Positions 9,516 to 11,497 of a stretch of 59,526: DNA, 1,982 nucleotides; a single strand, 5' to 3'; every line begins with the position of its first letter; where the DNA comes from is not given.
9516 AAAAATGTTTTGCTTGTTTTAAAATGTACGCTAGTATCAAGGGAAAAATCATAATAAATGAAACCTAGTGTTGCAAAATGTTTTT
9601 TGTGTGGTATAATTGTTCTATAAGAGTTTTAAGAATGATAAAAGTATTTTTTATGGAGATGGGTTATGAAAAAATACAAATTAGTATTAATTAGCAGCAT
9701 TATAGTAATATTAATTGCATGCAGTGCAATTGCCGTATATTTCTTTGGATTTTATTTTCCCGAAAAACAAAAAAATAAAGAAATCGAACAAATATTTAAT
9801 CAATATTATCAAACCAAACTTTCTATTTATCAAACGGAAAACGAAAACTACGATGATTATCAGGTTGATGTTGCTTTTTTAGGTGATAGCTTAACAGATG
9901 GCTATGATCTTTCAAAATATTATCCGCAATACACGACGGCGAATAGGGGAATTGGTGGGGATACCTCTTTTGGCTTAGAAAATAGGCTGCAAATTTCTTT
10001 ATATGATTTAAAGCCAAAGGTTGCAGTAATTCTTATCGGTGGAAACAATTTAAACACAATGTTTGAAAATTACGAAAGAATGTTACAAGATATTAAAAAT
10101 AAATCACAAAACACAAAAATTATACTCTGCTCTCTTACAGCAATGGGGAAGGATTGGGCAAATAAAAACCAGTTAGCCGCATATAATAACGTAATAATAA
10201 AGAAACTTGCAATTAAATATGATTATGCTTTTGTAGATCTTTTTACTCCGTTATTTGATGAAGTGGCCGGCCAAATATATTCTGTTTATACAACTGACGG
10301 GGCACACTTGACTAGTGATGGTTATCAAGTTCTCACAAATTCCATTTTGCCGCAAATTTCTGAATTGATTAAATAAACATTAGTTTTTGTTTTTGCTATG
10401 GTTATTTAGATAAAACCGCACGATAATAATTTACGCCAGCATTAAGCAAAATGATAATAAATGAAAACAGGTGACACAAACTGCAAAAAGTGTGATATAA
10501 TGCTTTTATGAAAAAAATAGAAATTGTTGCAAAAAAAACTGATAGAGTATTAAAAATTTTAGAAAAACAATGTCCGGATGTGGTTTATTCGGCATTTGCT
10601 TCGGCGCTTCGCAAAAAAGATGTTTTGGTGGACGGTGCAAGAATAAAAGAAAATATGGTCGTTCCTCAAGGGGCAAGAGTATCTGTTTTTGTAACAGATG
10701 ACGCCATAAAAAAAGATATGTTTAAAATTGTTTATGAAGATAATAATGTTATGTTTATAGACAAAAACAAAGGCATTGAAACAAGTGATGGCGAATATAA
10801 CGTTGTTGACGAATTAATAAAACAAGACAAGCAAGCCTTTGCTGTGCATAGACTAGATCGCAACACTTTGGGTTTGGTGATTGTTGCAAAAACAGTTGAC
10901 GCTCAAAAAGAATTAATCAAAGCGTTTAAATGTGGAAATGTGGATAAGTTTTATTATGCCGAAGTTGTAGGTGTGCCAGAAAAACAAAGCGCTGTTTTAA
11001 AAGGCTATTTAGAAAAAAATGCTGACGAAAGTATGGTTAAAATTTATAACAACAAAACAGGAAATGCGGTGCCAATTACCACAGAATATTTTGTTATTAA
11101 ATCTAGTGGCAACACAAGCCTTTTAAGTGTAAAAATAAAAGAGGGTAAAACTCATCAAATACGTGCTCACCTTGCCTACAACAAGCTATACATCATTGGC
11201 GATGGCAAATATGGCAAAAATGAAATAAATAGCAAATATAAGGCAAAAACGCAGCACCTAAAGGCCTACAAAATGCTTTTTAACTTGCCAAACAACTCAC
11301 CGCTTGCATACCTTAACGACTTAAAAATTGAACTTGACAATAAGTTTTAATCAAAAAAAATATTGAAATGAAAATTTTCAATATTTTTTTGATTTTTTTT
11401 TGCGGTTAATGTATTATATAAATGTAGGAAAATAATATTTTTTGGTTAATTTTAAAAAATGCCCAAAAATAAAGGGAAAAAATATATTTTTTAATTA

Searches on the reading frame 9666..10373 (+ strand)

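Call 87: search_protein_families(library=pfam, proteins=[window:9666-10373:+], max_evalue=0.00001)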
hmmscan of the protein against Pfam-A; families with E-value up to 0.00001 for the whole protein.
window:9666-10373:+ (236 aa): 3 families
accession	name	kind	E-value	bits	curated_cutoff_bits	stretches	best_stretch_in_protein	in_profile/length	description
PF13472.12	Lipase_GDSL_2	-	4.8e-22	79.7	32.9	1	71-222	1-178/178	GDSL-like Lipase/Acylhydrolase family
PF00657.28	Lipase_GDSL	-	3.8e-06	27.6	23.6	1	69-225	1-206/208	GDSL-like Lipase/Acylhydrolase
PF04311.20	DUF459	-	7.5e-06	25.9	27.2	0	95-229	38-196/197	Protein of unknown function (DUF459)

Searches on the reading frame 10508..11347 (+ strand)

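Call 87: search_protein_families(library=pfam, proteins=[window:10508-11347:+], max_evalue=0.00001)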
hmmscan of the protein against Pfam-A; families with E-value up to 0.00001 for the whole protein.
window:10508-11347:+ (280 aa): 1 family
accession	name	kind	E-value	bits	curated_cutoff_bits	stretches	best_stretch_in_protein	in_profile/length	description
PF00849.27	PseudoU_synth_2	-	1.4e-25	90.8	26.8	1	81-223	2-151/152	RNA pseudouridylate synthase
